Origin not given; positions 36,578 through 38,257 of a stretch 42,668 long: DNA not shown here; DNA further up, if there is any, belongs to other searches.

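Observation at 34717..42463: AraC-embedded seven-gene operon: TIM barrel, three Gfo/Idh/MocA oxidoreductases and two cytoplasmic sulfatase-fold proteins, a candidate undescribed oxidative pathway for a sulfated sugar or glycoside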

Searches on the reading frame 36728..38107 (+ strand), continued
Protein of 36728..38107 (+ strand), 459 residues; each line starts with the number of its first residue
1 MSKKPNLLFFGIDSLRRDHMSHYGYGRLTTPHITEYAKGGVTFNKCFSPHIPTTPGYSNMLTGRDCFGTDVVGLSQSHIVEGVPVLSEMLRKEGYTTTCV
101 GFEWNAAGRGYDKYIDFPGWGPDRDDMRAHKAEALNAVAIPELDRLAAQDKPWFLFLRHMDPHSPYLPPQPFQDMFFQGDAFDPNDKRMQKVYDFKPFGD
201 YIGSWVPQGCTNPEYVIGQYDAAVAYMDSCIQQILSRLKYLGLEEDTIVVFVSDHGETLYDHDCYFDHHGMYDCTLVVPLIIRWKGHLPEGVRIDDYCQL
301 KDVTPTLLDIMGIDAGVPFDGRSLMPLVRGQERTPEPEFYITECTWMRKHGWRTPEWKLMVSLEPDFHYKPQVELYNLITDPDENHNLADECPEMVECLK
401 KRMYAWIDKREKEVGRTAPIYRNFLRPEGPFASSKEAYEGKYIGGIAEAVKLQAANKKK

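Call 53: predict_structure(alignment_id=A1)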
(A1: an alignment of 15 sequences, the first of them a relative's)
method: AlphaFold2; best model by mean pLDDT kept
length: 459 residues; sequences in the alignment: 15
mean_pLDDT: 68.2   pTM: 0.75
mean pLDDT of the five models: 68.2, 67.6, 65.9, 65.1, 63.6
residues with pLDDT >= 90: 97; 70-90: 140; 50-70: 101; < 50: 121
segments of 3 or more residues with pLDDT < 50: 22-26, 48-54, 256-276, 337-392, 416-438
pLDDT, mean of each block of 10 residues (from residue 1): 81 66 54 86 65 62 71 60 89 94 74 83 66 88 94 90 70 83 85 63 76 80 86 95 94 59 38 52 92 80 91 87 89 61 34 35 32 26 38 50 53 51 43 48 61 60
secondary structure, 60 per line:
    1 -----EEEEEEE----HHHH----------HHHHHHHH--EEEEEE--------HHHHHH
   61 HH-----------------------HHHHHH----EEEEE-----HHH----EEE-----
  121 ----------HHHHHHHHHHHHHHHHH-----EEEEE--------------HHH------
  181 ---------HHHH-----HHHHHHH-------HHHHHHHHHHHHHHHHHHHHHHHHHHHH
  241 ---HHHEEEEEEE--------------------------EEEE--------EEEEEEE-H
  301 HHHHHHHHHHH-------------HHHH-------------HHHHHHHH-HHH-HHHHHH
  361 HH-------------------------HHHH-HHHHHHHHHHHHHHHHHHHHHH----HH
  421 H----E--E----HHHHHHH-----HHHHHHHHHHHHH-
elements in order: E6-12 H17-20 H31-38 E41-46 H55-62 H86-91 E96-100 E113-115 H131-147 E153-157 H190-193 H199-205 H213-240 E247-253 E280-283 E292-298 H300-311 H325-328 H342-349 H355-362 H388-391 H393-414 H434-440 H446-458
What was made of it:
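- Tried and rejected: The AlphaFold model from a 15-sequence alignment reached only mean pLDDT 68, with the nucleophile loop below 50 (call 53).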

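Call 56: search_dna_similar(query=window:36728-38107:+, collection=plasmids, mode=protein, max_evalue=1e-40, max_rows=15)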
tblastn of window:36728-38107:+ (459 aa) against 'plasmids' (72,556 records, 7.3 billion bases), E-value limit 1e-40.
Records with a match: 1; places in all: 2; records where one place covers at least 80% of the query: 1.
Best place of each record, by identity: <60% 1.
By first word of the organism name: Paenibacillus 1.
By predicted mobility (MOB-suite, as given by PLSDB): non-mobilizable 1.
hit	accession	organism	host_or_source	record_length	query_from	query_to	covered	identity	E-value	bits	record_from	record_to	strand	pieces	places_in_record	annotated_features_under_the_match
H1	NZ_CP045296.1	Paenibacillus cellulositrophicus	cell culture,Thai soil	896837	3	459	100%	57.5%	2e-177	558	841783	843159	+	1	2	sulfatase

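Call 57: get_annotated_region(hit=H1, flank=12000)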
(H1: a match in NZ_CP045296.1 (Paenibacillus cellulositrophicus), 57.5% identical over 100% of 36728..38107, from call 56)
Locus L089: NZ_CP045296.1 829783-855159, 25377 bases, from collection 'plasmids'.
description: Paenibacillus cellulositrophicus strain KACC 16577 plasmid unnamed1, complete sequence
organism: Paenibacillus cellulositrophicus (NCBI taxid 562959)
taxonomy: Bacteria; Bacillota; Bacilli; Bacillales; Paenibacillaceae; Paenibacillus; Paenibacillus cellulositrophicus
host: -; source: cell culture,Thai soil; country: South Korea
typing (MOB-suite, as given by PLSDB): non-mobilizable
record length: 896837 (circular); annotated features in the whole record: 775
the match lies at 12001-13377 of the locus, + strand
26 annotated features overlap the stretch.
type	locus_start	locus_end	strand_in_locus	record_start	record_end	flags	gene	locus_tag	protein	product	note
CDS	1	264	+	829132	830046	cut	-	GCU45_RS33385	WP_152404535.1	tetratricopeptide repeat protein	-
CDS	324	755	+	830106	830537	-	-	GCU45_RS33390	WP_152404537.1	SRPBCC family protein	-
CDS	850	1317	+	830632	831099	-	-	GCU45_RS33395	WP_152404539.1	MarR family transcriptional regulator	-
CDS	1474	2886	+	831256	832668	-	-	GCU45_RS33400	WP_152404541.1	MDR family MFS transporter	GO:0055085 - transmembrane transport [Evidence IEA]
CDS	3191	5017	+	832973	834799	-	-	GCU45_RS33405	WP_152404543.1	sensor histidine kinase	GO:0007165 - signal transduction [Evidence IEA]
CDS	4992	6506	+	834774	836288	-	-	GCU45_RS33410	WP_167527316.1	response regulator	GO:0000160 - phosphorelay signal transduction system [Evidence IEA]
CDS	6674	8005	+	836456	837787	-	-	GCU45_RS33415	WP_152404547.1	ABC transporter substrate-binding protein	-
CDS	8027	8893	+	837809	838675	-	-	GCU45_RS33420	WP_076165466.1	sugar ABC transporter permease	-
CDS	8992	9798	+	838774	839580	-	-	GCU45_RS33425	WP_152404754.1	carbohydrate ABC transporter permease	GO:0008643 - carbohydrate transport [Evidence IEA]; GO:0055085 - transmembrane transport [Evidence IEA]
CDS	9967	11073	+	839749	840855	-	-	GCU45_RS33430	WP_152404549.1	Gfo/Idh/MocA family oxidoreductase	-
CDS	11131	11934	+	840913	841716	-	-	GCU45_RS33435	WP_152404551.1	sugar phosphate isomerase/epimerase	-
CDS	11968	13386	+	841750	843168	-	-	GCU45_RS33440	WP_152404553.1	sulfatase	-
CDS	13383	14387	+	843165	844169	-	-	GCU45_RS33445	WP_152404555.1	Gfo/Idh/MocA family oxidoreductase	-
CDS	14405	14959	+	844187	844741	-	cysC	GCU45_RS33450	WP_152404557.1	adenylyl-sulfate kinase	GO:0006790 - sulfur compound metabolic process [Evidence IEA]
CDS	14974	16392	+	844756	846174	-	-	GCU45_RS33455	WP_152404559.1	sulfatase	-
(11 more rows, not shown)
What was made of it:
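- Paenibacillus has GFO2'-cysC-SulA'-(AraC)-SulB (call 57).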

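Call 68: fold_search(model_id=the predicted structure, library=pdb)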
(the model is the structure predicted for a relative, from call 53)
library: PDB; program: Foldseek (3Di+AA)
matches with E <= 10: 717; with E <= 0.001: 437
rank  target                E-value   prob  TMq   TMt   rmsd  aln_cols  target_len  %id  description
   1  3ed4_B                2.1e-20  1.00  0.59  0.58   8.9       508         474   21  Crystal structure of putative arylsulfatase from escherichia coli (released 2008-09-16)
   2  3ed4_D                5.1e-20  1.00  0.59  0.57   9.0       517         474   21  Crystal structure of putative arylsulfatase from escherichia coli (released 2008-09-16)
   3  3ed4_A                1.2e-19  1.00  0.59  0.58   9.3       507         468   21  Crystal structure of putative arylsulfatase from escherichia coli (released 2008-09-16)
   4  9fo1                  6.0e-19  1.00  0.54  0.55   9.9       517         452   20  Family S1_16 sulfatase from metagenomic dataset AMOR (released 2025-01-22)
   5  4uph_A                9.7e-19  1.00  0.58  0.53   5.5       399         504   23  Crystal Structure of Phosphonate Monoester Hydrolase of Agrobacterium radiobacter (released 2015-07-01)
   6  6hhm                  1.1e-18  1.00  0.58  0.58   5.7       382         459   20  Crystal structure of the family S1_7 ulvan-specific sulfatase FA22070 from Formosa agariphila (released 2019-06-26)
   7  7ebp_A                1.4e-18  1.00  0.56  0.49   9.3       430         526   20  The structural analysis of A.Muciniphila sulfatase (released 2022-03-30)
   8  3ed4_C                1.5e-18  1.00  0.59  0.58   9.3       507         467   22  Crystal structure of putative arylsulfatase from escherichia coli (released 2008-09-16)
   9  6ptk_D                2.0e-18  1.00  0.54  0.52   6.3       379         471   23  Crystal structure of the sulfatase PsS1_NC C84A with bound sulfate ion (released 2019-09-25)
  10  7stt                  2.1e-18  1.00  0.57  0.58   9.5       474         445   21  Crystal structure of sulfatase from Pedobacter yulinensis (released 2022-01-26)
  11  6pt4_B                2.2e-18  1.00  0.54  0.53   6.5       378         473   22  Crystal structure of apo PsS1_NC (released 2019-09-25)
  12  6pt6_A                2.3e-18  1.00  0.54  0.53   6.6       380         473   22  Crystal structure of PsS1_NC C84S in complex with i-neocarratetraose (released 2019-09-25)
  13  7pth_B                2.6e-18  1.00  0.55  0.50   7.5       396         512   20  C54S mutant of choline-sulfatase from E. meliloti CECT4857 bound to choline (released 2022-08-03)
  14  5g2v                  2.8e-18  1.00  0.57  0.53   6.4       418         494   20  Structure of BT4656 in complex with its substrate D-Glucosamine-2-N, 6-O-disulfate. (released 2017-05-24)
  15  6fny_H                3.1e-18  1.00  0.54  0.49   7.2       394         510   20  CRYSTAL STRUCTURE OF A CHOLINE SULFATASE FROM SINORHIZOBIUM MELLILOTI (released 2018-02-28)
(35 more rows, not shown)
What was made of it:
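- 36728..38107 (+): SulA: a cytoplasmic enzyme derived from the S1-sulfatase fold (459 aa) with a Thr53 nucleophile in place of formylglycine. Its reaction is unknown. It is the anchor of the conserved core. Fold neighbours are S1 sulfatases and phosphonate monoester hydrolases (TM 0.54-0.59, call 68).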

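Call 81: search_protein_representatives(protein=window:36728-38107:+)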
Query: 459 residues. Proteins with E-value up to 0.001 (for the whole library): 97434; up to 1e-10: 54053; up to 1e-30: 5793. The best 150 are listed.
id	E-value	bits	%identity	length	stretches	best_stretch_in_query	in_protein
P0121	2.8e-186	636.5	60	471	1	2-455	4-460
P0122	6.5e-130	450.6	61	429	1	43-367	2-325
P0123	1.5e-124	432.9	67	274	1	189-458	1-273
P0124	8.7e-117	407.3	68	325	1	100-356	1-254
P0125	2.0e-114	399.5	75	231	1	227-456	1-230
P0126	3.5e-112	392.1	50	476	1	20-362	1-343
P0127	1.8e-106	373.3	43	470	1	6-420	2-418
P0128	8.0e-106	371.2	54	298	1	4-282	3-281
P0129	7.8e-98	344.8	39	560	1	7-421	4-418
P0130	1.7e-95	337.1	57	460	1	109-352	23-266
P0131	7.6e-89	315.2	59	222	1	91-312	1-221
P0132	1.2e-88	314.5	43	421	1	2-410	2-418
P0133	3.5e-86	306.4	38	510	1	3-437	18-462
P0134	1.3e-80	288.0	51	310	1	90-338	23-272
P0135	3.9e-80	286.4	39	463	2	209-419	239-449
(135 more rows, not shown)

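Call 83: search_protein_families(library=pfam, proteins=[L074:6081-7358:+, L074:7408-8193:+, L074:8203-9804:+, L074:9811-10707:+, L074:11155-12618:+, L050:4854-6812:+, L050:13008-16064:+, L050:17073-19367:+, L033:14594-15316:+, L033:15359-16093:+], max_evalue=0.00001)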
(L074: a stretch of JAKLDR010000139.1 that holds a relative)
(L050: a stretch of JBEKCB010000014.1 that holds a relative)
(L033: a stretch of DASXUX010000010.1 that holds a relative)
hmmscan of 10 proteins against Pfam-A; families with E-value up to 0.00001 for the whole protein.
L074:6081-7358:+ (425 aa): 1 family
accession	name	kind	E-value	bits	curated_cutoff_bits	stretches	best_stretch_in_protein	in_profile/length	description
PF00709.27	Adenylsucc_synt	-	2.4e-173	577.1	27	1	5-422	1-415/416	Adenylosuccinate synthetase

L074:7408-8193:+ (261 aa): 1 family
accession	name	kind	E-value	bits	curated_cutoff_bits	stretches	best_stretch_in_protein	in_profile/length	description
PF01255.24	Prenyltransf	-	1.5e-78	263.8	27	1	34-254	1-219/219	Putative undecaprenyl diphosphate synthase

L074:8203-9804:+ (533 aa): 2 families
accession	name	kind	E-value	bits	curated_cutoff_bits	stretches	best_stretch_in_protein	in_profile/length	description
PF07969.17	Amidohydro_3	-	8.8e-31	108.3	29.7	1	50-514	2-472/472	Amidohydrolase family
PF01979.26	Amidohydro_1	-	9.4e-11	42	25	1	404-493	245-323/345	Amidohydrolase family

L074:9811-10707:+ (298 aa): 2 families
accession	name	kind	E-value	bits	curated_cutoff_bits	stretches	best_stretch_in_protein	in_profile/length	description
PF07722.19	Peptidase_C26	-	1.2e-53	182.6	20.5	1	35-261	23-219/219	Peptidase C26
PF00117.34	GATase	-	3.5e-14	53.3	22.8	1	59-262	30-173/190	Glutamine amidotransferase class-I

L074:11155-12618:+ (487 aa): 0 families

L050:4854-6812:+ (652 aa): 4 families
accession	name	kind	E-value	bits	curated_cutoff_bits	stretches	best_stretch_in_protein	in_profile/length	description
PF01583.26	APS_kinase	-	8.5e-67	224.4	21.1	1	480-628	2-151/152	Adenylylsulphate kinase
PF00009.33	GTP_EFTU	-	5.4e-39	134.2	26.5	1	34-217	3-176/188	Elongation factor Tu GTP binding domain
PF22594.2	GTP-eEF1A_C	-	5.1e-27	94.7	27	1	340-437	2-100/101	GTP-eEF1A C-terminal domain-like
PF13671.12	AAA_33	-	2.6e-06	28.2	27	0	484-595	3-115/143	AAA domain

L050:13008-16064:+ (1018 aa): 0 families

L050:17073-19367:+ (764 aa): 2 families
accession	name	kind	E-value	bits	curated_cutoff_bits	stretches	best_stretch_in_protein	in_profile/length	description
PF00664.28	ABC_membrane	-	6.1e-53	180.7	28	1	197-470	4-273/274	ABC transporter transmembrane region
PF00005.33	ABC_tran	-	1.4e-32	113.6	25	1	533-682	1-137/137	ABC transporter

L033:14594-15316:+ (240 aa): 1 family
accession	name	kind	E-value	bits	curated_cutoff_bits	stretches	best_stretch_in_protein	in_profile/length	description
PF07100.16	ASRT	-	8.4e-17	61.7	25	1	107-237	2-118/119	Anabaena sensory rhodopsin transducer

L033:15359-16093:+ (244 aa): 0 families
